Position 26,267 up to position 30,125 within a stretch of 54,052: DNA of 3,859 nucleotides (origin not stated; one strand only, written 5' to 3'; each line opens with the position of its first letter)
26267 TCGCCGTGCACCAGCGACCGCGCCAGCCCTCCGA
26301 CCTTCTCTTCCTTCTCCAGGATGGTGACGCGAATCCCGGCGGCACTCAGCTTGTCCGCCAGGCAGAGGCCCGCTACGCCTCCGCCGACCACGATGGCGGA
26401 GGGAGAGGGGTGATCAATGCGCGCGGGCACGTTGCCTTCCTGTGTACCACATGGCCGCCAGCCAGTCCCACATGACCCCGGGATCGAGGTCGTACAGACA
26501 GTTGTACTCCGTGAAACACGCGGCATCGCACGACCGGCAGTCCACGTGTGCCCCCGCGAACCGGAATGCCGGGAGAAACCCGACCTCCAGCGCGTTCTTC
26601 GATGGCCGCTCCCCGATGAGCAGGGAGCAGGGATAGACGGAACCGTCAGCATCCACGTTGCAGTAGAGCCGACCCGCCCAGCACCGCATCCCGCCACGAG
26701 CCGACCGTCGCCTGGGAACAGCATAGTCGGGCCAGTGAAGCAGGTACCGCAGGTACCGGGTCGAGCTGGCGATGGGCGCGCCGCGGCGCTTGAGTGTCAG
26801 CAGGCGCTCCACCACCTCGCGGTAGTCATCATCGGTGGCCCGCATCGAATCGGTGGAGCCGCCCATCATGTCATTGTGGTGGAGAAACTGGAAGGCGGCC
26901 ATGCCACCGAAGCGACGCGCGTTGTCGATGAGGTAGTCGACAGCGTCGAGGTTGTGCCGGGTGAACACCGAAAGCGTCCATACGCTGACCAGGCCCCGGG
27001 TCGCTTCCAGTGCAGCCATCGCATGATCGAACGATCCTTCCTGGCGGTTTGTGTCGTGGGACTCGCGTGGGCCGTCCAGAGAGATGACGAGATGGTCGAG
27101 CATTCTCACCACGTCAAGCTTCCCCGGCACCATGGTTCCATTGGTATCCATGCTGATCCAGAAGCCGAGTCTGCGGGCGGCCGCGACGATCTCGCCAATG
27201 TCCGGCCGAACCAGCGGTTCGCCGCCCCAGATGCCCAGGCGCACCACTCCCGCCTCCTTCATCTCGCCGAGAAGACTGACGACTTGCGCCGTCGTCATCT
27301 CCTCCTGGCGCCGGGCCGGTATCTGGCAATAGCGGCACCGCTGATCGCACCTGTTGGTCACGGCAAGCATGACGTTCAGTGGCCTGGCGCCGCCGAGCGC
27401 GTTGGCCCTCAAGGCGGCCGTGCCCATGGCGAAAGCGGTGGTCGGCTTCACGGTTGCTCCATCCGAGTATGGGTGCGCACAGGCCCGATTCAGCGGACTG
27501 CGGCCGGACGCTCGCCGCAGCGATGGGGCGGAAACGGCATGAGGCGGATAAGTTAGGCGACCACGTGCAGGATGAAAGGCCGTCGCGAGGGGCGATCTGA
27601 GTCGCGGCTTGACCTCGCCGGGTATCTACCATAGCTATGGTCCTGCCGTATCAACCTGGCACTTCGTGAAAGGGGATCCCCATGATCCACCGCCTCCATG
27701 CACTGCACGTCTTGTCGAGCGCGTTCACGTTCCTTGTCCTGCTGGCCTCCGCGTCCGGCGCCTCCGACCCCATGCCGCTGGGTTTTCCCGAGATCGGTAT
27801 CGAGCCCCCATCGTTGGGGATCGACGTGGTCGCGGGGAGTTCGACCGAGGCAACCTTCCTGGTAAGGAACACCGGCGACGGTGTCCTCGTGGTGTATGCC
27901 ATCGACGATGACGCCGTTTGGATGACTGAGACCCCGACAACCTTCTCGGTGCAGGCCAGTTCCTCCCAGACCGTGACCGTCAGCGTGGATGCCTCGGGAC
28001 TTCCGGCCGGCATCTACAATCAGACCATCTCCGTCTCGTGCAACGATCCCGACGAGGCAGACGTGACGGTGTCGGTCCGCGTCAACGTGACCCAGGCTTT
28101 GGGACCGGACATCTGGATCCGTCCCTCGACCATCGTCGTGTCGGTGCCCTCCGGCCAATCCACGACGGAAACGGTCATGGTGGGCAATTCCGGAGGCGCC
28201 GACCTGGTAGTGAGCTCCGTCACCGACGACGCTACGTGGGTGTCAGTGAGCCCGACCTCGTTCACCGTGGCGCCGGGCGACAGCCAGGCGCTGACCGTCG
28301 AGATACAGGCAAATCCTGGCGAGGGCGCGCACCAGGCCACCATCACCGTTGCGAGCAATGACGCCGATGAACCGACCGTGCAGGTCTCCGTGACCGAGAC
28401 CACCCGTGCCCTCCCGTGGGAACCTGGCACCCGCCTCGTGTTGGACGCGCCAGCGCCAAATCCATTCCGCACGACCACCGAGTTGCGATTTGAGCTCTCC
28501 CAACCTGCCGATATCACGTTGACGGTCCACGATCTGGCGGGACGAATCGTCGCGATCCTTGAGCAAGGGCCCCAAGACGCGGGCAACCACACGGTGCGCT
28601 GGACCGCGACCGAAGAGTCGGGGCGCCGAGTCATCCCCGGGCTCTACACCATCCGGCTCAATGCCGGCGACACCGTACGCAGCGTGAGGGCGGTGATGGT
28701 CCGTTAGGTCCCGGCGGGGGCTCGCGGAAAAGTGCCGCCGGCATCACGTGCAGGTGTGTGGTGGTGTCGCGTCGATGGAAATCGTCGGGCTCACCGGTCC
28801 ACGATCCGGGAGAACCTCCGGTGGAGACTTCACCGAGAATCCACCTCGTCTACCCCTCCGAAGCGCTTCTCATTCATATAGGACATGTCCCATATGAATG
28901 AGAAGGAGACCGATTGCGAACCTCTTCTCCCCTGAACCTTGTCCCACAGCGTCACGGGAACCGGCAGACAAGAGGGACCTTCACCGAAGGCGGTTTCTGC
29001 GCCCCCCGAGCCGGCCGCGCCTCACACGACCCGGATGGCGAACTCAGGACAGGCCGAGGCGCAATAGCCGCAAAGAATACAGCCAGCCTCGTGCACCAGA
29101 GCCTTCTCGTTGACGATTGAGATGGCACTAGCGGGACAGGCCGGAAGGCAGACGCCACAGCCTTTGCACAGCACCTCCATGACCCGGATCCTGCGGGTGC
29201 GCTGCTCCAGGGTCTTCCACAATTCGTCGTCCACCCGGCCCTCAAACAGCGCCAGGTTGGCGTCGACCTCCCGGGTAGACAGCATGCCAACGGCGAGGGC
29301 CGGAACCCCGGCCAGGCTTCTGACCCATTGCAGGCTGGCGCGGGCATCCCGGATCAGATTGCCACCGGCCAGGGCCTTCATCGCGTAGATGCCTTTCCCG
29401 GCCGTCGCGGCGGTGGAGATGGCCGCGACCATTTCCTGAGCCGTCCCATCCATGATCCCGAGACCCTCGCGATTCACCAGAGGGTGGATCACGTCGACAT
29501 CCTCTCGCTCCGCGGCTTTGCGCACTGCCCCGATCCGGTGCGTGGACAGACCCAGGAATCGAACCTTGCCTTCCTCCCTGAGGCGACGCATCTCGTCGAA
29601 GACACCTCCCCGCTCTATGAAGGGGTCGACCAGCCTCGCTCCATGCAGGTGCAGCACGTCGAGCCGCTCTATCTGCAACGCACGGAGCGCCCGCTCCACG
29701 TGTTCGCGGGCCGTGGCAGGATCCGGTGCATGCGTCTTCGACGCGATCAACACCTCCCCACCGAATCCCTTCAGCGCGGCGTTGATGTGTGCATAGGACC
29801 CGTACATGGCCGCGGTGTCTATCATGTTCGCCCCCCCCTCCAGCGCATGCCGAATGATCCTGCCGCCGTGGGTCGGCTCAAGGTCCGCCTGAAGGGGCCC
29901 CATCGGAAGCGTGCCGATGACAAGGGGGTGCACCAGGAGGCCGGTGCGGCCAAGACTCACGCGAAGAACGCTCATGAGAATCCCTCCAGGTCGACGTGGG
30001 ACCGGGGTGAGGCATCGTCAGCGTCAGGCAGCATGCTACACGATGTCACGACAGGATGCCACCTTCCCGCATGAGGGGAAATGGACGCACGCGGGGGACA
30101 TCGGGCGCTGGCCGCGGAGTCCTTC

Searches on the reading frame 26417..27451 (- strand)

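Call 17: search_protein_families(library=pfam, proteins=[window:26417-27451:-], max_evalue=0.01)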
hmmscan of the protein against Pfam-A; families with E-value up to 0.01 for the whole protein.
window:26417-27451:- (345 aa): 2 families
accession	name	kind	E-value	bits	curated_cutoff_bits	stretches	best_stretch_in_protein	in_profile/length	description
PF04055.27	Radical_SAM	-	5.4e-22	79.1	29.5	1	31-165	3-152/166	Radical SAM superfamily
PF13186.11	SPASM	-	0.0071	17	21.5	0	257-277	1-21/67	Iron-sulfur cluster-binding domain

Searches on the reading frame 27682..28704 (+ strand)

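Call 17: search_protein_families(library=pfam, proteins=[window:27682-28704:+], max_evalue=0.01)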
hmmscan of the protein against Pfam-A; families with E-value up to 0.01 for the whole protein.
window:27682-28704:+ (341 aa): 13 families
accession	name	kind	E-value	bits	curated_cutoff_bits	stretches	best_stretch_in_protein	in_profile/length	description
PF22544.2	HYDIN_VesB_CFA65-like_Ig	-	4.4e-19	69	25.5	2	154-236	14-96/100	HYDIN/CFA65/VesB-like, Ig-like domain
PF07610.17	DUF1573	-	7.6e-13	48.8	26.1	2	155-232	13-90/98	Protein of unknown function (DUF1573)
PF13860.13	FlgD_ig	-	1.1e-12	48.2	27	1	265-329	9-76/79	FlgD Ig-like domain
PF22076.2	Cep192_D6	-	9.1e-11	42.3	35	1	146-237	6-100/101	Cep192 domain 6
PF19190.6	BACON_2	-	9.7e-11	41.9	25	2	148-238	6-92/94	Viral BACON domain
PF15780.11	ASH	-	1.8e-07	31.7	27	1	154-230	18-95/98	Abnormal spindle-like microcephaly-assoc'd, ASPM-SPD-2-Hydin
PF13004.13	BACON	-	1.9e-07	31.4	25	1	177-238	2-59/61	Putative binding domain, N-terminal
PF22067.2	Cep192_D3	-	4.6e-07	30.3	27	1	150-222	8-81/99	Cep192 domain 3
PF11614.14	FixG_C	-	2.1e-05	25.1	25.6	0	179-233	55-108/119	IG-like fold at C-terminal of FixG, putative oxidoreductase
PF24053.1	DUF7356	-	0.00017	21.9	27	0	51-106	31-84/105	Domain of unknown function (DUF7356)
PF18962.6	Por_Secre_tail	-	0.0008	20.1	27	0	259-330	3-66/75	Secretion system C-terminal sorting domain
PF06280.18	fn3_5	-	0.0063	17.7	27.6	0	80-109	56-86/112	Fn3-like domain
PF03168.19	LEA_2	-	0.0077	17.1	25.4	0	74-137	23-84/98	Late embryogenesis abundant protein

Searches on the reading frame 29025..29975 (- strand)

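Call 17: search_protein_families(library=pfam, proteins=[window:29025-29975:-], max_evalue=0.01)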
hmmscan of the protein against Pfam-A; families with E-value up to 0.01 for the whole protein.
window:29025-29975:- (317 aa): 12 families
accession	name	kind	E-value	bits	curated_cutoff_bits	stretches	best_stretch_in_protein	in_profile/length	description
PF00248.27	Aldo_ket_red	-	5e-19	68.9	24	1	18-207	2-197/291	Aldo/keto reductase family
PF00037.32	Fer4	-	3.8e-10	39.6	21.1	2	295-315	4-24/24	4Fe-4S binding domain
PF13237.11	Fer4_10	-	7.2e-08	32.7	25.5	1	264-310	3-53/53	4Fe-4S dicluster domain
PF12838.12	Fer4_7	-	3e-07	31.3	27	1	270-311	2-50/52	4Fe-4S dicluster domain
PF14697.11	Fer4_21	-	4.1e-07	30.5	35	2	260-286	31-58/59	4Fe-4S dicluster domain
PF12837.12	Fer4_6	-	6e-07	29.5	25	1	263-285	2-24/24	4Fe-4S binding domain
PF13187.11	Fer4_9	-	8.9e-07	29.3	27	1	270-312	2-50/52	4Fe-4S dicluster domain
PF12797.12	Fer4_2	-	1.9e-06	27.9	24.5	1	293-311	4-22/22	4Fe-4S binding domain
PF25160.1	LdpA_Fe-S-bd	-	1.4e-05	25.2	27.6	2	264-288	22-46/49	LdpA Fe-S cluster-binding domain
PF13484.11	Fer4_16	-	2.9e-05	25.2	30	0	270-288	2-20/66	4Fe-4S double cluster binding domain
PF13183.11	Fer4_8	-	0.0015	19.5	27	0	298-312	4-18/68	4Fe-4S dicluster domain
PF13534.11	Fer4_17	-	0.0097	16.9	22.2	0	270-285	2-17/61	4Fe-4S dicluster domain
